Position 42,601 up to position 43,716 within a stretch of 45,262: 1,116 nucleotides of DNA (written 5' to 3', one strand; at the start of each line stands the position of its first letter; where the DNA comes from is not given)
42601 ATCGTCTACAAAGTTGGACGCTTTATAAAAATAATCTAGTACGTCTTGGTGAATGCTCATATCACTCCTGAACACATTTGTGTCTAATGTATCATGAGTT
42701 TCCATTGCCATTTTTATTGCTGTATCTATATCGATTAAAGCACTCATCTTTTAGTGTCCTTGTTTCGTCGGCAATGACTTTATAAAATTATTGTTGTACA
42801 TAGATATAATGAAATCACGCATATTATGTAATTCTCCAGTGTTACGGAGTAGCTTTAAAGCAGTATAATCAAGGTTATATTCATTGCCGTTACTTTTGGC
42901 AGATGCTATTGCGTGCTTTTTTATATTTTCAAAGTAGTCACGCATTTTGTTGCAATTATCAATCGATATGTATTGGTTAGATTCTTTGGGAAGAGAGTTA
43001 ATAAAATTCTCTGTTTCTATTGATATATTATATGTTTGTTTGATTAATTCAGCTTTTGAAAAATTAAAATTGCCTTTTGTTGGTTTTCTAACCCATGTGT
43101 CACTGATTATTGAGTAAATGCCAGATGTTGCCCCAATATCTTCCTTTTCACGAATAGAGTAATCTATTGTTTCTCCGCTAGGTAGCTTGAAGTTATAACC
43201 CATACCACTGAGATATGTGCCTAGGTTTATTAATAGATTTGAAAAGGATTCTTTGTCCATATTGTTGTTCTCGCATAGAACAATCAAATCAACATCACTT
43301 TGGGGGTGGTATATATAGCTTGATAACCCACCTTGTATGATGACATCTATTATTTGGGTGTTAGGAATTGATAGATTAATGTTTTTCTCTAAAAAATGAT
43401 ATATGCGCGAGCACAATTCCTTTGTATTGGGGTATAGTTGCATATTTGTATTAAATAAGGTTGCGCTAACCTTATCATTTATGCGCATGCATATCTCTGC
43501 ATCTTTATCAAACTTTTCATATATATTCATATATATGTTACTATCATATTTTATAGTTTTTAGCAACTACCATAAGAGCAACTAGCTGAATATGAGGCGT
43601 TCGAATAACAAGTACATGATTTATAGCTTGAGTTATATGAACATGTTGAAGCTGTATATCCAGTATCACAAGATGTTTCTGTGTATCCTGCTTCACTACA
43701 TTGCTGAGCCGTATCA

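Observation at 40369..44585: Orphan five-gene operon: an exported 32-cysteine repeat protein followed by four diverged nucleotidyltransferase-fold paralogues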

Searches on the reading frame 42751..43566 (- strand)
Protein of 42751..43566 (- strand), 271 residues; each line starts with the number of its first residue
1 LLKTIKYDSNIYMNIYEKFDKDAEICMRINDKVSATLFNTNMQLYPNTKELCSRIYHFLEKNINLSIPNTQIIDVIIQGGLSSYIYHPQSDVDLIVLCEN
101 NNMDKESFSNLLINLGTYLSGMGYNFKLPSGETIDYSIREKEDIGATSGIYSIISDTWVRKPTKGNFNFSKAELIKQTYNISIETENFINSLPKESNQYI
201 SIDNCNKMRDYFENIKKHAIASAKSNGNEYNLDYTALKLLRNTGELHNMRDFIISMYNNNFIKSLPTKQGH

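Call 3: search_protein_families(library=pfam, proteins=[window:42751-43566:-], max_evalue=1)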
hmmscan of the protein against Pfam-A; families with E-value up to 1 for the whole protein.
window:42751-43566:- (271 aa): 3 families
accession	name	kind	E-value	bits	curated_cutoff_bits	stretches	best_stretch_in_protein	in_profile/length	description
PF22600.2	MTPAP-like_central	-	0.0053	17.3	27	1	45-107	19-74/139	Poly(A) RNA polymerase, mitochondrial-like, central palm domain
PF18765.7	Polbeta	-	0.04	14.5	26.9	1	68-108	9-48/93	Polymerase beta, Nucleotidyltransferase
PF01909.29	NTP_transf_2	-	0.2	12.5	21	1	72-112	14-47/93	Nucleotidyltransferase domain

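Call 4: search_protein_families(library=ncbifam, proteins=[window:42751-43566:-], max_evalue=1)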
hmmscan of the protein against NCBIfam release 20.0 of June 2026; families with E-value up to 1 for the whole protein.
window:42751-43566:- (271 aa): 2 families
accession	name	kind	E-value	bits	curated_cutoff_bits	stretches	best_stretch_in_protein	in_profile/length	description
NF001366.0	PRK00275.1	equivalog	0.054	11.4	1299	1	68-123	74-127/895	[protein-PII] uridylyltransferase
NF003448.0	PRK05007.1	equivalog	0.065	11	1255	1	57-106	64-114/884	bifunctional uridylyltransferase/uridylyl-removing protein GlnD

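Call 5: search_protein_families(library=padloc, proteins=[window:42751-43566:-], max_evalue=1)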
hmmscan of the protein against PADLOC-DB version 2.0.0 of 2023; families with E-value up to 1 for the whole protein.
window:42751-43566:- (271 aa): 1 family
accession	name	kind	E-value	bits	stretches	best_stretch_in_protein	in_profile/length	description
PDLC04744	PDC-M63A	-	0.001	17.1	1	47-105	35-88/152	-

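Call 8: search_solved_structures(query=A1, max_evalue=10, show_alignments=2)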
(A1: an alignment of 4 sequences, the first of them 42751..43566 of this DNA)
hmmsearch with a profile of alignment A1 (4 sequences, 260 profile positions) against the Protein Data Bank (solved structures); distinct sequences matched with E-value up to 10: 10.
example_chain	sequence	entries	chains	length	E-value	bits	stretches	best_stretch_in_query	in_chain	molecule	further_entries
4djn_A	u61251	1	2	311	0.017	17.7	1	132-173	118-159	Ribonucleoside-diphosphate reductase subunit M2 B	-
2vux_A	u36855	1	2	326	0.018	17.6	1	132-173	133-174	RIBONUCLEOSIDE-DIPHOSPHATE REDUCTASE SUBUNIT M2 B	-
3hf1_A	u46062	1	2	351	0.021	17.5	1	132-173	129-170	Ribonucleoside-diphosphate reductase subunit M2 B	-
4o2x_A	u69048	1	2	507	0.11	15.1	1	184-242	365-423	Maltose-binding periplasmic protein, ATP-dependent Clp protease adaptor protein ClpS conta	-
3vpo_A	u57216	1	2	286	0.22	14.1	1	131-171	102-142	Ribonucleoside-diphosphate reductase subunit M2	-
3vpn_A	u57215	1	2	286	0.23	14.1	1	131-171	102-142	Ribonucleoside-diphosphate reductase subunit M2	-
3olj_A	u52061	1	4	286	0.23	14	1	131-171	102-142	Ribonucleoside-diphosphate reductase subunit M2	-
3vpm_A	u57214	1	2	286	0.23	14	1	131-171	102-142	Ribonucleoside-diphosphate reductase subunit M2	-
5yep_A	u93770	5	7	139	0.24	14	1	52-92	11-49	Toxin-antitoxin system antidote Mnt family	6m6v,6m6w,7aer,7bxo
2uw2_A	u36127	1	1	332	0.3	13.7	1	131-171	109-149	RIBONUCLEOSIDE-DIPHOSPHATE REDUCTASE M2 SUBUNIT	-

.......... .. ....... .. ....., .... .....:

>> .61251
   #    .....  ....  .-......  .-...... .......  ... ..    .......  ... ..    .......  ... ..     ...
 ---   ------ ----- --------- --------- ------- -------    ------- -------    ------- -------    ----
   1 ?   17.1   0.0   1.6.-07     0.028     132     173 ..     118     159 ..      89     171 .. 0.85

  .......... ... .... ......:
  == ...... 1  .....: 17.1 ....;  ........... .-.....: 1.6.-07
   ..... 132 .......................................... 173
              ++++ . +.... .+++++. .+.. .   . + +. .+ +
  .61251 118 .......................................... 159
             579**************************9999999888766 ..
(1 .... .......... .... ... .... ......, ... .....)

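Call 16: find_related_loci(query=A1, collection=genome_contigs, flank=10000)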
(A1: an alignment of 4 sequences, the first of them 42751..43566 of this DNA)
Query A1 (271 aa) in genome_contigs; peptide patterns used: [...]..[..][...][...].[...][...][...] (x = any residue, [..] = any of these).
39 stretches matched a pattern, but none encodes a relative of the query by tblastn (E <= 1e-3).

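Call 18: predict_structure(alignment_id=A1)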
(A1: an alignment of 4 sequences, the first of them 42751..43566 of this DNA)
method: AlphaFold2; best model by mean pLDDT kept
length: 271 residues; sequences in the alignment: 4
mean_pLDDT: 75.4   pTM: 0.74
mean pLDDT of the five models: 75.4, 71.2, 71.1, 67.1, 65.3
residues with pLDDT >= 90: 40; 70-90: 160; 50-70: 41; < 50: 30
segments of 3 or more residues with pLDDT < 50: 1-13, 81-90, 265-271
pLDDT, mean of each block of 10 residues (from residue 1): 33 64 74 67 85 87 91 84 44 81 89 82 70 74 75 89 80 91 87 68 83 87 80 86 74 71 44 28
secondary structure, 60 per line:
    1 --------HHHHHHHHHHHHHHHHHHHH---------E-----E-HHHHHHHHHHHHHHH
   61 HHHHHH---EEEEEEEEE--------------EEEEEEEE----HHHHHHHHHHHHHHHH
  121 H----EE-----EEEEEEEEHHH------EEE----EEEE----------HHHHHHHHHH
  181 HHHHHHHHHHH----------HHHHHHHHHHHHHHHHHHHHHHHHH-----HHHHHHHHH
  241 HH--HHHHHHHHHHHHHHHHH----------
elements in order: H9-28 H46-66 E70-78 E93-100 H105-121 E133-140 E150-152 E157-160 H171-191 H202-226 H232-242 H245-261
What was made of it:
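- On Pol-beta nucleotidyltransferase superfamily: The AF2 model (pLDDT 75) has helix-strand-strand-helix-strand topology (call 18).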

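Call 21: fold_search(model_id=the predicted structure, library=pdb)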
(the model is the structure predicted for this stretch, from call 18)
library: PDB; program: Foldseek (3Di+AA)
matches with E <= 10: 207; with E <= 0.001: 0
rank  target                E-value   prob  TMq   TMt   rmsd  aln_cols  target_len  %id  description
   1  6xz0                  9.5e-03  0.54  0.23  0.25  12.3       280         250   12  Crystal structure of spectinomycin adenyltransferase AAD(9) from Enterococcus faecialis with spectinomycin (released 2020-04-15)
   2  5w0b_C                1.9e-02  0.57  0.20  0.16  15.0       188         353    9  Structure of human TUT7 catalytic module (CM) (released 2017-06-28)
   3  5w0n_A                2.3e-02  0.87  0.24  0.18   9.3       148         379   14  Structure of human TUT7 catalytic module (CM) in complex with UMPNPP and U2 RNA (released 2017-06-28)
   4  8opp_A                2.9e-02  0.60  0.23  0.11  10.5       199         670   12  Structure of human terminal uridylyltransferase 7 (hTUT7/ZCCHC6) bound with pre-let7g miRNA and UTPalphaS (released 2024-07-24)
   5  6xxq_A                3.0e-02  0.33  0.20  0.21  18.6       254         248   12  Crystal structure of spectinomycin adenyltransferase AAD(9) from Enterococcus faecialis with ATP and spectinomycin (released 2020-04-15)
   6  8ops_A                3.2e-02  0.60  0.26  0.19  15.2       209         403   12  Human terminal uridylyltransferase 7 (TUT7/ZCCHC6) bound with pre-let7g miRNA and Lin28A - complex 1 (released 2024-07-24)
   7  5w0m_A                3.6e-02  0.82  0.24  0.19   8.5       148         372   14  Structure of human TUT7 catalytic module (CM) in complex with U5 RNA (released 2017-06-28)
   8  5w0b_A                3.6e-02  0.80  0.23  0.20  10.1       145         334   13  Structure of human TUT7 catalytic module (CM) (released 2017-06-28)
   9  5w0n_B                4.0e-02  0.60  0.24  0.19  11.2       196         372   12  Structure of human TUT7 catalytic module (CM) in complex with UMPNPP and U2 RNA (released 2017-06-28)
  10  5w0m_C                4.0e-02  0.54  0.23  0.18  10.1       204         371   11  Structure of human TUT7 catalytic module (CM) in complex with U5 RNA (released 2017-06-28)
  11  5w0b_B                4.5e-02  0.63  0.24  0.20  10.5       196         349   13  Structure of human TUT7 catalytic module (CM) (released 2017-06-28)
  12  5w0o_A                5.4e-02  0.30  0.19  0.16  14.6       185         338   11  Structure of human TUT7 catalytic module (CM) in complex with dsRNA (released 2017-06-28)
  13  4ud4_B                5.7e-02  0.57  0.24  0.21   9.4       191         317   16  Structural Plasticity of Cid1 Provides a Basis for its RNA Terminal Uridylyl Transferase Activity (released 2015-03-18)
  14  5w0o_B                5.7e-02  0.54  0.24  0.21  10.7       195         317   14  Structure of human TUT7 catalytic module (CM) in complex with dsRNA (released 2017-06-28)
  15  5jnb_D                6.0e-02  0.47  0.23  0.23   7.6       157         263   16  structure of GLD-2/RNP-8 complex (released 2016-06-22)
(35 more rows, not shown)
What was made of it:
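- On Pol-beta nucleotidyltransferase superfamily: Nearly all top-50 PDB Foldseek matches are Pol-beta-type NTases or polymerases, though weakly (call 21).
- Closest known: ANT-type antibiotic nucleotidyltransferases. Same: They are among the top fold matches (calls 18, 21).
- Closest known: ANT-type antibiotic nucleotidyltransferases. Different: Foldseek E>=9.5e-3 and TM about 0.2 (call 21).
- Closest known: Non-canonical poly. Same: Best Pfam hit (call 3) and many of the top fold hits (call 21).
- Checked: an AF2 model (pLDDT 75) whose top 50 PDB matches are almost all Pol-beta-type NTases or polymerases, though weakly (E>=1e-2, TM about 0.2; calls 18, 21).
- The best whole-length PDB fold matches include ANT(9), ANT(4'), ANT(3'')(9) and LinB, which share the same two-domain layout and a size of about 250 aa. 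TUT7, Cid1 and GLD-2 RNA tailing enzymes also appear (call 21). The fold matches are weak (E>=1e-2, TM about 0.2; call 21).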

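Call 22: search_protein_representatives(alignment_id=A1)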
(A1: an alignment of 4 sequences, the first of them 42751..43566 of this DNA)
Query: 4 sequences, 260 profile positions. Proteins with E-value up to 0.001 (for the whole library): 3256; up to 1e-10: 1889; up to 1e-30: 23. The best 150 are listed.
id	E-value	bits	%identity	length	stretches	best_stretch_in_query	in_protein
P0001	4.5e-121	419.6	-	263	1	3-260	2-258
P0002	2.5e-75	269.6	-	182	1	18-196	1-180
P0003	1.3e-68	247.6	-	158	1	5-162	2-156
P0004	3.2e-63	229.9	-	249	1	8-252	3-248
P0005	9.5e-63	228.4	-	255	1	7-252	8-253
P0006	5.2e-58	212.9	-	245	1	11-252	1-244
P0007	8.3e-54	199.1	-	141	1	7-140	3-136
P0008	4.3e-43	164.0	-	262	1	7-253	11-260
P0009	1.1e-42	162.7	-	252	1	10-252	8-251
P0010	2.6e-38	148.3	-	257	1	14-252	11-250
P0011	1.2e-37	146.1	-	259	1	12-253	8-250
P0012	2.7e-37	144.9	-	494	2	22-197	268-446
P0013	2.9e-37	144.9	-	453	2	12-253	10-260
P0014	2.9e-36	141.6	-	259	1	10-253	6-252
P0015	3.0e-36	141.5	-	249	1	9-248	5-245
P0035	4.6e-26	108.2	-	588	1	8-254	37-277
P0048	2.4e-23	99.2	-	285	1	9-247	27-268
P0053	6.7e-23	97.8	-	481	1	4-253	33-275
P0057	2.9e-22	95.7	-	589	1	5-242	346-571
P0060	5.9e-22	94.7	-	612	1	10-242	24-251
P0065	1.8e-21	93.1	-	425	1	12-252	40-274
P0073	4.9e-21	91.7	-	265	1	10-237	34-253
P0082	1.1e-20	90.6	-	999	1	17-252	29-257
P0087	1.6e-20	90.0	-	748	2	1-251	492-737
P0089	1.7e-20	89.9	-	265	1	10-201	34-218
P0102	3.5e-20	88.9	-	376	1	8-253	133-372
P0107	5.8e-20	88.2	-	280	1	10-242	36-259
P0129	2.1e-19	86.3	-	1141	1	17-250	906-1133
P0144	3.3e-19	85.7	-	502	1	17-257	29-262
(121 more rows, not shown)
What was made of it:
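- Tried and rejected: The full HMMER scan was what revealed the family (call 22).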

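Call 24: search_protein_families(library=pfam, proteins=[P0004, P0005, P0008, P0012, P0035, P0057, P0082, P0129, P0087, P0060], max_evalue=0.01)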
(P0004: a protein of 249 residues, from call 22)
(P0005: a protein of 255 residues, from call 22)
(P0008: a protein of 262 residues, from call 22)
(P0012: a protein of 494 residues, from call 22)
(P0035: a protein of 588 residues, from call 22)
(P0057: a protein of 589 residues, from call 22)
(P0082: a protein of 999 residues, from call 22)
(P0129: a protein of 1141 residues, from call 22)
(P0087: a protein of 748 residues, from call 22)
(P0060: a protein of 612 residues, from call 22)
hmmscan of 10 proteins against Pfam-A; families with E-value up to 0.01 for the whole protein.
P0004 (249 aa): 1 family
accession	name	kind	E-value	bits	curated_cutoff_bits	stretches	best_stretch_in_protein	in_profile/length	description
PF22600.2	MTPAP-like_central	-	0.003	18.1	27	1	36-90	20-72/139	Poly(A) RNA polymerase, mitochondrial-like, central palm domain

P0005 (255 aa): 0 families

P0008 (262 aa): 0 families

P0012 (494 aa): 4 families
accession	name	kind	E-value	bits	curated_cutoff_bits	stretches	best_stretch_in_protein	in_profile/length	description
PF18765.7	Polbeta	-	1.5e-07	31.9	26.9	1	58-100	12-49/93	Polymerase beta, Nucleotidyltransferase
PF22600.2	MTPAP-like_central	-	3.2e-07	30.9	27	1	33-104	20-84/139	Poly(A) RNA polymerase, mitochondrial-like, central palm domain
PF01909.29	NTP_transf_2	-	3.6e-07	30.9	21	1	59-134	14-78/93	Nucleotidyltransferase domain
PF12633.13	Adenyl_cycl_N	-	0.0027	18.2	27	0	52-87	85-120/199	Adenylate cyclase NT domain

P0035 (588 aa): 2 families
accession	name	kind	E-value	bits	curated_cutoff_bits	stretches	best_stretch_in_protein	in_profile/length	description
PF22600.2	MTPAP-like_central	-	0.0021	18.6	27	1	57-131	14-80/139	Poly(A) RNA polymerase, mitochondrial-like, central palm domain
PF01909.29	NTP_transf_2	-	0.0057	17.5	21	0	84-127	8-54/93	Nucleotidyltransferase domain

P0057 (589 aa): 0 families

P0082 (999 aa): 1 family
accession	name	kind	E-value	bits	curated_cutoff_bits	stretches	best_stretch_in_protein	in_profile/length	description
PF01909.29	NTP_transf_2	-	0.0067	17.2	21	0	72-111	14-47/93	Nucleotidyltransferase domain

P0129 (1141 aa): 4 families
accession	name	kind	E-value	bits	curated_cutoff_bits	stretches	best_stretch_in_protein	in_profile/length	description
PF01909.29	NTP_transf_2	-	0.00015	22.5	21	1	943-1003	8-76/93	Nucleotidyltransferase domain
PF12290.13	DUF3802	-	0.00096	20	26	0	558-611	58-109/111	Protein of unknown function (DUF3802)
PF18765.7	Polbeta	-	0.004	17.7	26.9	0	940-997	4-58/93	Polymerase beta, Nucleotidyltransferase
PF11594.13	Med28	-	0.0047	17.7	29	1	1040-1094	25-79/102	Mediator complex subunit 28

P0087 (748 aa): 2 families
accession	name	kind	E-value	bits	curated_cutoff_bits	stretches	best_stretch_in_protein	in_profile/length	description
PF01909.29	NTP_transf_2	-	0.00021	22.1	21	1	550-579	11-40/93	Nucleotidyltransferase domain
PF18765.7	Polbeta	-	0.0084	16.7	26.9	1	549-597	9-58/93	Polymerase beta, Nucleotidyltransferase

P0060 (612 aa): 2 families
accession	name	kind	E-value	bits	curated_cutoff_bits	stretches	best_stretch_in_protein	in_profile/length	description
PF22600.2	MTPAP-like_central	-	0.0028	18.2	27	1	43-108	15-70/139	Poly(A) RNA polymerase, mitochondrial-like, central palm domain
PF01909.29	NTP_transf_2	-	0.006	17.4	21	0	66-107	6-44/93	Nucleotidyltransferase domain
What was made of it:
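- On Pol-beta nucleotidyltransferase superfamily: Relatives pass Pfam cut-offs for PF01909, PF18765 and PF22600 (call 24).
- Checked: family members that pass Pfam cut-offs (P0012, call 24);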

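Call 25: search_protein_families(library=phrogs, proteins=[window:42751-43566:-, P0004, P0008, P0012, P0035, P0082], max_evalue=0.01)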
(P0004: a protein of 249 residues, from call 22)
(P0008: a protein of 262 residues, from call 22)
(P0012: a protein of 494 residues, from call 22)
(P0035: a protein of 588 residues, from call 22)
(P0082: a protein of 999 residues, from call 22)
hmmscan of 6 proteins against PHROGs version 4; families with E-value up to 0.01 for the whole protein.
window:42751-43566:- (271 aa): 1 family
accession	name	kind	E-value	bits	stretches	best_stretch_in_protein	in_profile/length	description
phrog_36119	-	unknown function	2e-16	61.1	1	22-257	14-241/247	-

P0004 (249 aa): 1 family
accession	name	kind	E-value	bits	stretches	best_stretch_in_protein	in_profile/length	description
phrog_36119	-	unknown function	1.5e-13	51.7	1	8-247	14-245/247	-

P0008 (262 aa): 1 family
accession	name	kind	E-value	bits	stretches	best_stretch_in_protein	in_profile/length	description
phrog_36119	-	unknown function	1.2e-11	45.5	1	22-254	17-241/247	-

P0012 (494 aa): 1 family
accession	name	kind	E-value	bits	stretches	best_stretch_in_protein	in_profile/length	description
phrog_36119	-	unknown function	7e-20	72.5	2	14-240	19-242/247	-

P0035 (588 aa): 3 families
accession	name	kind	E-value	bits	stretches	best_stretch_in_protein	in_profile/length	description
phrog_36119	-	unknown function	7.6e-51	173.9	1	47-275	19-246/247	-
phrog_7595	-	unknown function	1.2e-13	52.3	1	508-588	6-96/96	-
phrog_727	-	unknown function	1.8e-07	31.7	1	250-312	257-296/450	-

P0082 (999 aa): 3 families
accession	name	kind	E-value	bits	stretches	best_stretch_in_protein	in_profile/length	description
phrog_36119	-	unknown function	5.4e-48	164.5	1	29-257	18-246/247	-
phrog_28193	-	unknown function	7.2e-08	32.7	1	466-575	81-192/681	-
phrog_17056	-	unknown function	5.6e-07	30.2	1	474-597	111-232/420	-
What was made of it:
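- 42751..43566 (-): NTase paralogue 1 (271 aa from TTG, or 259 aa from ATG at 43530). phrog_36119 E 2e-16 (call 25).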

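Call 40: search_dna_similar(query=P0035, collection=phages, mode=protein, max_evalue=0.001, max_rows=25)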
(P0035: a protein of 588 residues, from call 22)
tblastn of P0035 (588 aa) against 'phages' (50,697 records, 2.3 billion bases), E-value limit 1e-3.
Records with a match: 76; places in all: 81; records where one place covers at least 80% of the query: 0.
Best place of each record, by identity: 60-80% 3; <60% 73.
By first word of the organism name: Synechococcus 18; Prevotella 15; Pelagibacter 9; Maribacter 8; Roseobacter 7; uncultured 5; Flavobacterium 4; Methylophilales 4; Caulobacter 2; Nitrosopumilaceae 2; and 2 more.
By host as written in the record: Prevotella sp. 15; - 9; Maribacter forsetii DSM18668 8; Synechococcus sp. MW02 8; Flavobacterium sp. LMO8 4; Methylophilales_sp._H5P1 4; Synechococcus sp. WH 7803 3; Candidatus Pelagibacter sp. HTCC7211 3; and 14 more.
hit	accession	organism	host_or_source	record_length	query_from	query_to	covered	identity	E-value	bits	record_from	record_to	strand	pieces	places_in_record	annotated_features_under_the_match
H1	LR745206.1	uncultured phage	metagenomic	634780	27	271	42%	39.8%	2e-37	155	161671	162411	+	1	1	record has no annotation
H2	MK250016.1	Prevotella phage Lak-A1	Prevotella sp.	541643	28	288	44%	36.7%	3e-22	108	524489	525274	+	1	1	record has no annotation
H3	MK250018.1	Prevotella phage Lak-A1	Prevotella sp.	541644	28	288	44%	36.7%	3e-22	108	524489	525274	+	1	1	record has no annotation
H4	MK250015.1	Prevotella phage Lak-A1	Prevotella sp.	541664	28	288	44%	36.7%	3e-22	108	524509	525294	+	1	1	record has no annotation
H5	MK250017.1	Prevotella phage Lak-A1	Prevotella sp.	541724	28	288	44%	36.7%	3e-22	108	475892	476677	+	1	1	record has no annotation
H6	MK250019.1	Prevotella phage Lak-A2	Prevotella sp.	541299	28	288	44%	36.7%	3e-22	108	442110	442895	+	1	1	record has no annotation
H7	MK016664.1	Synechococcus phage S-B68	Synechococcus sp. WH 7803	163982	47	276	39%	41.6%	6e-29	129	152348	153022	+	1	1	hypothetical protein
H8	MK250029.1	Prevotella phage Lak-C1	Prevotella sp.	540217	28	288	44%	36.3%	2e-22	108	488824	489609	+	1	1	record has no annotation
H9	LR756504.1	uncultured phage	metagenomic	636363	47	276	39%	40.3%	6e-35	147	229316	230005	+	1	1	record has no annotation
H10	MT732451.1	Maribacter phage Molly_1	Maribacter forsetii DSM18668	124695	26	277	43%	36.4%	2e-33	142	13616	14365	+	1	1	hypothetical protein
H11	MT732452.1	Maribacter phage Molly_2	Maribacter forsetii DSM18668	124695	26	277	43%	36.4%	2e-33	142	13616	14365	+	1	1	hypothetical protein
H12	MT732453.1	Maribacter phage Molly_3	Maribacter forsetii DSM18668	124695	26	277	43%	36.4%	2e-33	142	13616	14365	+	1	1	hypothetical protein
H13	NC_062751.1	Maribacter phage Molly_1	Maribacter forsetii DSM18668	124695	26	277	43%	36.4%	2e-33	142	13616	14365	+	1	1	hypothetical protein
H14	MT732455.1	Maribacter phage Molly_5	Maribacter forsetii DSM18668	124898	26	277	43%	36.4%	2e-33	142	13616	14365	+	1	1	hypothetical protein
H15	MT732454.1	Maribacter phage Molly_4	Maribacter forsetii DSM18668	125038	26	277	43%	36.4%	2e-33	142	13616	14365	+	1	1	hypothetical protein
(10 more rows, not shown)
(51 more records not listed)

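Call 42: find_homologous_proteins(query=A2, max_evalue=1e-10)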
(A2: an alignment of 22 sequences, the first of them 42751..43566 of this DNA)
Query A2 (22 sequences) (271 aa, profile of the alignment): 4 proteins with E <= 1e-10 among 5049 candidates.
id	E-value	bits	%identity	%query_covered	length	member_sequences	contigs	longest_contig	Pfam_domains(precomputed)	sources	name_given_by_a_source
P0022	1.6e-79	285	21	85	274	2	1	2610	-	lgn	-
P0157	1.4e-73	265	21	85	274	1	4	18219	-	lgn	-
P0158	1.3e-71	259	20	84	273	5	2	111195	-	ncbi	-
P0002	6.4e-53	198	99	66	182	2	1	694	-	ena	-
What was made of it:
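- Tried and rejected: The alignment query returned only 4 proteins (call 42).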

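Call 43: find_encoding_contigs(protein=P0158, flank=8000, max_places=3)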
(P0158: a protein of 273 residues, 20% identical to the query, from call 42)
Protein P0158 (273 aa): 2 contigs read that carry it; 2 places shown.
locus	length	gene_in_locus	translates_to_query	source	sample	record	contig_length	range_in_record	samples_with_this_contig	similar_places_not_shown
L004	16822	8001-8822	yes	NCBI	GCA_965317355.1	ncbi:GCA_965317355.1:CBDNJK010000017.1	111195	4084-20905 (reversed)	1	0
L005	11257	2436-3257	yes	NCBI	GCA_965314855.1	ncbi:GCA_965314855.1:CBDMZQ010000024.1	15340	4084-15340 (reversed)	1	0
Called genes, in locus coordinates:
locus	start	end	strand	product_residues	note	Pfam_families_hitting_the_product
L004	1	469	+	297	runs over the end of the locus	PF00106:adh_short, PF02719:Polysacc_synt_2 (weak), PF08659:KR, PF13561:adh_short_C2 (weak), PF00106:adh_short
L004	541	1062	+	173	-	PF00227:Proteasome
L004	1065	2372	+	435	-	PF00004:AAA (weak), PF07728:AAA_5 (faint), PF07724:AAA_2, PF00004:AAA (weak)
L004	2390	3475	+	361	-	PF04055:Radical_SAM, PF06969:HemN_C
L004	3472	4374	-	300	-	-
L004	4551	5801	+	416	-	-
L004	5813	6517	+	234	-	-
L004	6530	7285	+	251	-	-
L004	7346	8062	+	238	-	-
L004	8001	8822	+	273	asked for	-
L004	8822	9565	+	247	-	-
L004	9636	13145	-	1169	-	PF13365:Trypsin_2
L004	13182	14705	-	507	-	PF13541:ChlI, PF00493:MCM (faint), PF00158:Sigma54_activat (faint), PF01078:Mg_chelatase, PF07728:AAA_5, PF13335:Mg_chelatase_C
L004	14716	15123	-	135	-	-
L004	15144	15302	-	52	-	-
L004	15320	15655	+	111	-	PF01250:Ribosomal_S6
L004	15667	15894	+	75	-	PF01084:Ribosomal_S18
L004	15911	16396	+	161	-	PF01281:Ribosomal_L9_N, PF03948:Ribosomal_L9_C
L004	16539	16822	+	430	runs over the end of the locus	PF07690:MFS_1, PF13000:Acatn, PF07690:MFS_1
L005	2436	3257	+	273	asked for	-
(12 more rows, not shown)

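Call 44: find_encoding_contigs(protein=P0157, flank=8000, max_places=3)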
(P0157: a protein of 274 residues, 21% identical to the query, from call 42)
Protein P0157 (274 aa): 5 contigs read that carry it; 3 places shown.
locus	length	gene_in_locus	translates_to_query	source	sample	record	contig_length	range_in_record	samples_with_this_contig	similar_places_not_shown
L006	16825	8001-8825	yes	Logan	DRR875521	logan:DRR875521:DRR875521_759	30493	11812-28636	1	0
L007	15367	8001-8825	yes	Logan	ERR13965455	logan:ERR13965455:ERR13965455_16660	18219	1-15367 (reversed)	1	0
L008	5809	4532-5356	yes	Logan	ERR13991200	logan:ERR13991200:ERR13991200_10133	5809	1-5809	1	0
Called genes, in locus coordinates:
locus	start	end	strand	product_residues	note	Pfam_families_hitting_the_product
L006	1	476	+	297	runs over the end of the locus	PF00106:adh_short, PF02719:Polysacc_synt_2 (weak), PF08659:KR, PF13561:adh_short_C2 (weak), PF00106:adh_short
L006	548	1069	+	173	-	PF00227:Proteasome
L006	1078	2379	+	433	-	PF00004:AAA (weak), PF07728:AAA_5 (faint), PF07724:AAA_2, PF00004:AAA (weak)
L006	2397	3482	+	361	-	PF04055:Radical_SAM, PF06969:HemN_C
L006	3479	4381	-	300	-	-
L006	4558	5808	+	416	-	-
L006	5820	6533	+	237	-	-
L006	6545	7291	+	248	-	-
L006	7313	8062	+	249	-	-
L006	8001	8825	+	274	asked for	-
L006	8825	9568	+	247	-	-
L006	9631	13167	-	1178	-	PF13365:Trypsin_2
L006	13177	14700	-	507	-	PF13541:ChlI, PF00158:Sigma54_activat (faint), PF00493:MCM (faint), PF01078:Mg_chelatase, PF07728:AAA_5, PF13335:Mg_chelatase_C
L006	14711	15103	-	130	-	-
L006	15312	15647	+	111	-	PF01250:Ribosomal_S6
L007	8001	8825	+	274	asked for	-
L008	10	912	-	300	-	-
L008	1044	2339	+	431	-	-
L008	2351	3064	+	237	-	-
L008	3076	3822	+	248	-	-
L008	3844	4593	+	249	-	-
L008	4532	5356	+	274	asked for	-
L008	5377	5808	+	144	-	?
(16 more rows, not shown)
